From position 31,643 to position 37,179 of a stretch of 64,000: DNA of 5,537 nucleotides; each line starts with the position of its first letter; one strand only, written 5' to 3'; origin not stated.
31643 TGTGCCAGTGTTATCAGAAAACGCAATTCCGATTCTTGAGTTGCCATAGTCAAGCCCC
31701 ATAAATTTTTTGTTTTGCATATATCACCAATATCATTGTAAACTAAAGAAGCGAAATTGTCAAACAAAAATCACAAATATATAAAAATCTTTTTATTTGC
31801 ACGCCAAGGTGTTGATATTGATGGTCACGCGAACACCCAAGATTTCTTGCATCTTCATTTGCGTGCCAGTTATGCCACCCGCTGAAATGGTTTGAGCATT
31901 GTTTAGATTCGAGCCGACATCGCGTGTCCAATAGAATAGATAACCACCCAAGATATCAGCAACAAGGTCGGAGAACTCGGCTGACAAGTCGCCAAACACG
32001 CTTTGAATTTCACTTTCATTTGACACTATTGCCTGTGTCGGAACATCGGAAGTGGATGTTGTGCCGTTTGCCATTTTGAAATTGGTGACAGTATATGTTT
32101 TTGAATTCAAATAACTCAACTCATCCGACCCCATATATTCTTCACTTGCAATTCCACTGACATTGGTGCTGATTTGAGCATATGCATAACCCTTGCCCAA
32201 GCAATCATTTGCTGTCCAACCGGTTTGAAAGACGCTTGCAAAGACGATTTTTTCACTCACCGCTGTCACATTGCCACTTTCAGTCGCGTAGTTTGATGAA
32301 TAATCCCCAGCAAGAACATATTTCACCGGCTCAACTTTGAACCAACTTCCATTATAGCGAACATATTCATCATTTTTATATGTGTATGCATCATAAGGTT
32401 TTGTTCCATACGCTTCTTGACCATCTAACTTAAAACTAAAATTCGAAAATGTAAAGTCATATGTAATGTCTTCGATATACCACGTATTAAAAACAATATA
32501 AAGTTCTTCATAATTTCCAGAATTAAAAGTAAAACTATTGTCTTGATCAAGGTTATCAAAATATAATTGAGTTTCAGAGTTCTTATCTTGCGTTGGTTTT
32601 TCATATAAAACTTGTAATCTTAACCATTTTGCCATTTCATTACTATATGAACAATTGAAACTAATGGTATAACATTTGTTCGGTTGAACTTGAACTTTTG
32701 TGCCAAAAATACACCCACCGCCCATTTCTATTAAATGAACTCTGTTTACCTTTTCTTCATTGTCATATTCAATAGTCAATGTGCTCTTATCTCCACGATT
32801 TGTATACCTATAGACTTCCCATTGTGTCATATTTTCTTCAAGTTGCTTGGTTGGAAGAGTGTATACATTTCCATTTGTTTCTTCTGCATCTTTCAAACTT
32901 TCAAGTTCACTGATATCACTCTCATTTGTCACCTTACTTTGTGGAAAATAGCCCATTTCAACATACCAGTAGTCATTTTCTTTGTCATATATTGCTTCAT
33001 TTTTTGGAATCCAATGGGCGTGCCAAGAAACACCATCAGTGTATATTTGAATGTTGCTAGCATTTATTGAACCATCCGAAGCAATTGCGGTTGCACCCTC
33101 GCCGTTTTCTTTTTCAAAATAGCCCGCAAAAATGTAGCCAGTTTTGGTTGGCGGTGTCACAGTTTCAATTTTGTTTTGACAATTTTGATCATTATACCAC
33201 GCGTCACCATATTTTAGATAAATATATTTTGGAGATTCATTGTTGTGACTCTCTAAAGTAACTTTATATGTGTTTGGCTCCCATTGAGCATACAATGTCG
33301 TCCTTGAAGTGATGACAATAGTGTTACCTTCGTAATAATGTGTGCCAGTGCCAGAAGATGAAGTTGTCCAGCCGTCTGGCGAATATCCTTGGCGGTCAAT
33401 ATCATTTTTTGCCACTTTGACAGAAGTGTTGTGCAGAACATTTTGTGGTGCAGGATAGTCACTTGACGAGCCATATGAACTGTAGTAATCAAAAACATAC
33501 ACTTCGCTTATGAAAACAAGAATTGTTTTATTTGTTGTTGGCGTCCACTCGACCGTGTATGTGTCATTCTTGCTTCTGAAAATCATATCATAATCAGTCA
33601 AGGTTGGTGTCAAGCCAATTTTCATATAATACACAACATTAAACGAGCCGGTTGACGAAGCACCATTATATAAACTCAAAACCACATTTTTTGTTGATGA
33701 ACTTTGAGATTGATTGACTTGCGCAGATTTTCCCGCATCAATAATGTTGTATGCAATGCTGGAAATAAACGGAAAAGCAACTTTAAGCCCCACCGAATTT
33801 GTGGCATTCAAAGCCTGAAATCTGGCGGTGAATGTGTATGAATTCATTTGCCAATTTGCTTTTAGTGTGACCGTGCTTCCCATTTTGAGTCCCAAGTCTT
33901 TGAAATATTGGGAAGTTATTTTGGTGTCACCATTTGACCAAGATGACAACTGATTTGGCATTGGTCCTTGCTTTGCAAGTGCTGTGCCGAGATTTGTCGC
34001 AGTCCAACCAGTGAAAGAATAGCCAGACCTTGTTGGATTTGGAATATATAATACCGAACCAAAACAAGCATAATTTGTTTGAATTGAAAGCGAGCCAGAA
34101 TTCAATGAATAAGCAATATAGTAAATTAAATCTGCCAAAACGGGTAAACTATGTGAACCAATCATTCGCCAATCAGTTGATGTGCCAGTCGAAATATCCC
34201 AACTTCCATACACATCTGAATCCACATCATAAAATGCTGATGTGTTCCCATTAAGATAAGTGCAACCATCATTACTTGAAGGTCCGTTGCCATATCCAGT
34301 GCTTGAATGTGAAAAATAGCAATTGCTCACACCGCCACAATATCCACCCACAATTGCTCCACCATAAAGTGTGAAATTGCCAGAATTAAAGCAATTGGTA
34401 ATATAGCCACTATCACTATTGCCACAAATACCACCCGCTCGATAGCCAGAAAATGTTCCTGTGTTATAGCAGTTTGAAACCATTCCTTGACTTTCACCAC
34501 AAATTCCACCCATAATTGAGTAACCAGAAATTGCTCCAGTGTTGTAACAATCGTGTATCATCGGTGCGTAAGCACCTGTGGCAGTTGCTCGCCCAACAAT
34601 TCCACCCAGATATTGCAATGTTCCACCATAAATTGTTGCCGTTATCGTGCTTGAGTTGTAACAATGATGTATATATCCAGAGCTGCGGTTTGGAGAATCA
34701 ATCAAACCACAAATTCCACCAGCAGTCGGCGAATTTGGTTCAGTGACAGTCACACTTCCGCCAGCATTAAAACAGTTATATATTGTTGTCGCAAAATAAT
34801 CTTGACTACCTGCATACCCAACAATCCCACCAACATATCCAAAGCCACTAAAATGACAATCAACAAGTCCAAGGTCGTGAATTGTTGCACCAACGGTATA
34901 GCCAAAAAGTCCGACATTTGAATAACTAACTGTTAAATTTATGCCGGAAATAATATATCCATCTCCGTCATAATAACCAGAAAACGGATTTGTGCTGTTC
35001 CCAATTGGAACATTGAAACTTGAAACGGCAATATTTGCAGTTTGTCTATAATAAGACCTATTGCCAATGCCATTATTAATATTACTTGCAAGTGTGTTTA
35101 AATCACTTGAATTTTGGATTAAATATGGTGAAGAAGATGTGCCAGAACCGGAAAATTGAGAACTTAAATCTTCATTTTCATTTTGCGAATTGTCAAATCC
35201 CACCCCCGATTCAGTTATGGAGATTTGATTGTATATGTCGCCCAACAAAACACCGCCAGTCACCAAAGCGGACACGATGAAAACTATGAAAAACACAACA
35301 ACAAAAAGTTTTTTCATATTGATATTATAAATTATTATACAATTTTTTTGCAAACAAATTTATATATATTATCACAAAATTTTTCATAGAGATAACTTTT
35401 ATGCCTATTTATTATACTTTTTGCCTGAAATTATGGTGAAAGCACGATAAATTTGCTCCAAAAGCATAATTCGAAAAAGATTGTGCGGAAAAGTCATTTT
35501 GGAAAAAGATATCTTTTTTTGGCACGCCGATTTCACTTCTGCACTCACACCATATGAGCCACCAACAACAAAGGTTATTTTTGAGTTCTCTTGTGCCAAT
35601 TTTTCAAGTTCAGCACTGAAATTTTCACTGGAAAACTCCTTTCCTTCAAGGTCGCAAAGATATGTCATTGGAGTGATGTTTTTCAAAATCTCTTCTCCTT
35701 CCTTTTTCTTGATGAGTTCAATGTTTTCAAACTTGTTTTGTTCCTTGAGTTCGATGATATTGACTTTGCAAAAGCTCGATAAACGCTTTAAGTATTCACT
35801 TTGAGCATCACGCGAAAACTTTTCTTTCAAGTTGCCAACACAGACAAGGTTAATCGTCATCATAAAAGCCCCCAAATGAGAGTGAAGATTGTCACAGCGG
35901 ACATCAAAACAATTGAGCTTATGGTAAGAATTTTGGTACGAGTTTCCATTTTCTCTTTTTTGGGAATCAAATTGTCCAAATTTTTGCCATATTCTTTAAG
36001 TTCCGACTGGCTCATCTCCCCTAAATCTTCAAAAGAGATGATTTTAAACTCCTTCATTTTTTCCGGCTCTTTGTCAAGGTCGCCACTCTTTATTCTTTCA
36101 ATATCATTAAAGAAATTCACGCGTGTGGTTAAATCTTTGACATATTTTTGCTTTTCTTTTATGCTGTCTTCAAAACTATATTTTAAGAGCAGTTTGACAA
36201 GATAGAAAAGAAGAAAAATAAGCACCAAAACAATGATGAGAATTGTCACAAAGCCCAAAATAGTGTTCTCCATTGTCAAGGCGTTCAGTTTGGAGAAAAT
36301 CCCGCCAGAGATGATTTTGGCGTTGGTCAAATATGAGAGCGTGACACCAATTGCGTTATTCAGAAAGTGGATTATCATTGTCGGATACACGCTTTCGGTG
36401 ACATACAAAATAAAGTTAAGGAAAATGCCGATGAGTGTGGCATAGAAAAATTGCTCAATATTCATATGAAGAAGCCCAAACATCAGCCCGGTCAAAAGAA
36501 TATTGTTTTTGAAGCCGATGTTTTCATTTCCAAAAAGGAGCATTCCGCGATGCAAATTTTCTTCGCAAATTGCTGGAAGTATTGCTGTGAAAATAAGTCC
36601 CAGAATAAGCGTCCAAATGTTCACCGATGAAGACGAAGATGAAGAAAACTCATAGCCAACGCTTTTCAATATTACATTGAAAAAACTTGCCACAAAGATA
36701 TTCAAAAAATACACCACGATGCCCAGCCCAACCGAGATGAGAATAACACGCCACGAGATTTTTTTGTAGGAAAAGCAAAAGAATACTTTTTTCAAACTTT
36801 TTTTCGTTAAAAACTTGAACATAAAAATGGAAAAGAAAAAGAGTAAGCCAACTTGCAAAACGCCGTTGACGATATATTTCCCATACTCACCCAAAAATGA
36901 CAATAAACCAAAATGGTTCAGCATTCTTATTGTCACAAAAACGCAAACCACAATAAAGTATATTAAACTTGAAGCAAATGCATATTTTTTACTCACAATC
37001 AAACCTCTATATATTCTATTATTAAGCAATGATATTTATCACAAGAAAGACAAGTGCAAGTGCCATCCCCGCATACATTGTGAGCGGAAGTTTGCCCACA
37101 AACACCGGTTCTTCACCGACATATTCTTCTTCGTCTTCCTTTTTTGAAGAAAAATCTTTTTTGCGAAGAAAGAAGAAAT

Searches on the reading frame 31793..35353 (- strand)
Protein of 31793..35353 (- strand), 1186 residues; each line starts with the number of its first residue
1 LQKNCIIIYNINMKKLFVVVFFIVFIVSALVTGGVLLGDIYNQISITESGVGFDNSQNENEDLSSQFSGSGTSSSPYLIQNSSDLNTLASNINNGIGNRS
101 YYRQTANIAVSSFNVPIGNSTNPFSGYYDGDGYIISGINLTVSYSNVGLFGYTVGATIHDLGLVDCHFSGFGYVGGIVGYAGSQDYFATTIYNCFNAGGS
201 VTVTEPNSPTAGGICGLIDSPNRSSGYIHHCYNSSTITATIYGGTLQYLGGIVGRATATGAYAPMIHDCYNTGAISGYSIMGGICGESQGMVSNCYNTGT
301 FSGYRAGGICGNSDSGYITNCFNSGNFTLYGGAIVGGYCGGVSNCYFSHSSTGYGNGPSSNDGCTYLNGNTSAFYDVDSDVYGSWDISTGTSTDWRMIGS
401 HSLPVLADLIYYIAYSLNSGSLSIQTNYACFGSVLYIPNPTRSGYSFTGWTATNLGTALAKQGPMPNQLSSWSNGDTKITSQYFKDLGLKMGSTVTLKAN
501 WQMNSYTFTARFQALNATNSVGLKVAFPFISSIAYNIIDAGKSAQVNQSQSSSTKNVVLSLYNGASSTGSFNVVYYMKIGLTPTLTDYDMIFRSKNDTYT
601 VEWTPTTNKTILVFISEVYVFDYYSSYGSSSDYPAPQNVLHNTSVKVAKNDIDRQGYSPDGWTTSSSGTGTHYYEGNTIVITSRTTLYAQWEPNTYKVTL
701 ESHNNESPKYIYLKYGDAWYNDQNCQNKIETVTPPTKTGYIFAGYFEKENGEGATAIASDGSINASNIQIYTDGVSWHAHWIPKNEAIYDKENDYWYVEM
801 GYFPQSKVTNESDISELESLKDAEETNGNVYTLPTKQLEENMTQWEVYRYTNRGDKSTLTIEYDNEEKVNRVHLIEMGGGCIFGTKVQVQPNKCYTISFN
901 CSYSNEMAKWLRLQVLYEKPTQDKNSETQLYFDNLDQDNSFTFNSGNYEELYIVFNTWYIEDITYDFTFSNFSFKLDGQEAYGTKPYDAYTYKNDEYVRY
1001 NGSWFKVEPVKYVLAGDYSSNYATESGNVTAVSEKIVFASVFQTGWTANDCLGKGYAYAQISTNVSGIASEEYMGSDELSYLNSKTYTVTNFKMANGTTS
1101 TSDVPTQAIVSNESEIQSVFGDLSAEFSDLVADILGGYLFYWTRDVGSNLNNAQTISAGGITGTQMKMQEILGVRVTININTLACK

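Call 22: search_protein_families(library=pfam, proteins=[window:31793-35353:-, L003:16907-21526:+], max_evalue=0.01)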
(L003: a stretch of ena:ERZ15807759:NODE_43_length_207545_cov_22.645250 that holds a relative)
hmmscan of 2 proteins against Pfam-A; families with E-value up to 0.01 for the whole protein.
window:31793-35353:- (1186 aa): 2 families
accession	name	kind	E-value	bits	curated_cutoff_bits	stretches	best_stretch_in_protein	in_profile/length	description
PF09479.16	Flg_new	-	2e-15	57.1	27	3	627-690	8-65/65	Listeria-Bacteroides repeat domain (List_Bact_rpt)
PF07581.17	Glug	-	8.2e-07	29.5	20.5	0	247-276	3-28/28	The GLUG motif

L003:16907-21526:+ (1539 aa): 2 families
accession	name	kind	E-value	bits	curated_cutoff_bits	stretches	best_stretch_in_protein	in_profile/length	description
PF09479.16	Flg_new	-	9.8e-37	125.3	27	3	906-958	13-65/65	Listeria-Bacteroides repeat domain (List_Bact_rpt)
PF18998.6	Flg_new_2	-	0.00014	22.3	23.6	1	513-556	12-53/73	Divergent InlB B-repeat domain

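Call 68: search_protein_families(library=ncbifam, proteins=[L026:17790-18884:+], max_evalue=0.1)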
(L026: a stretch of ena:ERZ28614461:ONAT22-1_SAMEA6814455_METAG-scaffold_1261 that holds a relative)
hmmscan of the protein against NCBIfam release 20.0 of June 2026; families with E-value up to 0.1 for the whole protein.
L026:17790-18884:+ (364 aa): 0 families

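Call 70: search_protein_families(library=pfam, proteins=[L026:17790-18884:+], max_evalue=1)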
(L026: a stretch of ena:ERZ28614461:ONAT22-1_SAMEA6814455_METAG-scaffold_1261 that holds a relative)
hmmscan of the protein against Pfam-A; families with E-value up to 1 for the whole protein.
L026:17790-18884:+ (364 aa): 0 families

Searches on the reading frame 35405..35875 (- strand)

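Call 22: search_protein_families(library=pfam, proteins=[window:35405-35875:-], max_evalue=0.01)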
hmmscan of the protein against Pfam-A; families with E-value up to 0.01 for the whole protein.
window:35405-35875:- (156 aa): 1 family
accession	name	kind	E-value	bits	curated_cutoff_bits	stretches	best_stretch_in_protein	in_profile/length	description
PF02590.22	SPOUT_MTase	-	1.2e-51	175.2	27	1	6-154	1-153/154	Predicted SPOUT methyltransferase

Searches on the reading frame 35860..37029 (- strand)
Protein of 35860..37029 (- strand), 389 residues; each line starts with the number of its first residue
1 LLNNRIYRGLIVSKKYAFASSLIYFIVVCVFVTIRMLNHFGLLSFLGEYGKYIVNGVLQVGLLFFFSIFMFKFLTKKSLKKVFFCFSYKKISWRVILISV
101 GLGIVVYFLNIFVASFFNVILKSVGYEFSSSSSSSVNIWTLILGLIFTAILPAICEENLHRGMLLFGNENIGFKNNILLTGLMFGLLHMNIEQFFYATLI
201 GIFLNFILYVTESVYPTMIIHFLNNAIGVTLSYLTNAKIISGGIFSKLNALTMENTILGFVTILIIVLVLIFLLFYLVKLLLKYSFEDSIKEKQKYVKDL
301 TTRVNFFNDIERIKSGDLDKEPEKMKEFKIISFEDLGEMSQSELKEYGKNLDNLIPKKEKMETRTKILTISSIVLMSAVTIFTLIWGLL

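Call 6: search_protein_families(library=pfam, proteins=[window:35860-37029:-], max_evalue=0.01)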
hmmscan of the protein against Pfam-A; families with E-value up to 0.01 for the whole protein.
window:35860-37029:- (389 aa): 1 family
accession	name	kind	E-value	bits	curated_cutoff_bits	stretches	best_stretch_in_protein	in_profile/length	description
PF02517.21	Rce1-like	-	6.3e-15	55.7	22.4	1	139-227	2-93/93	Type II CAAX prenyl endopeptidase Rce1-like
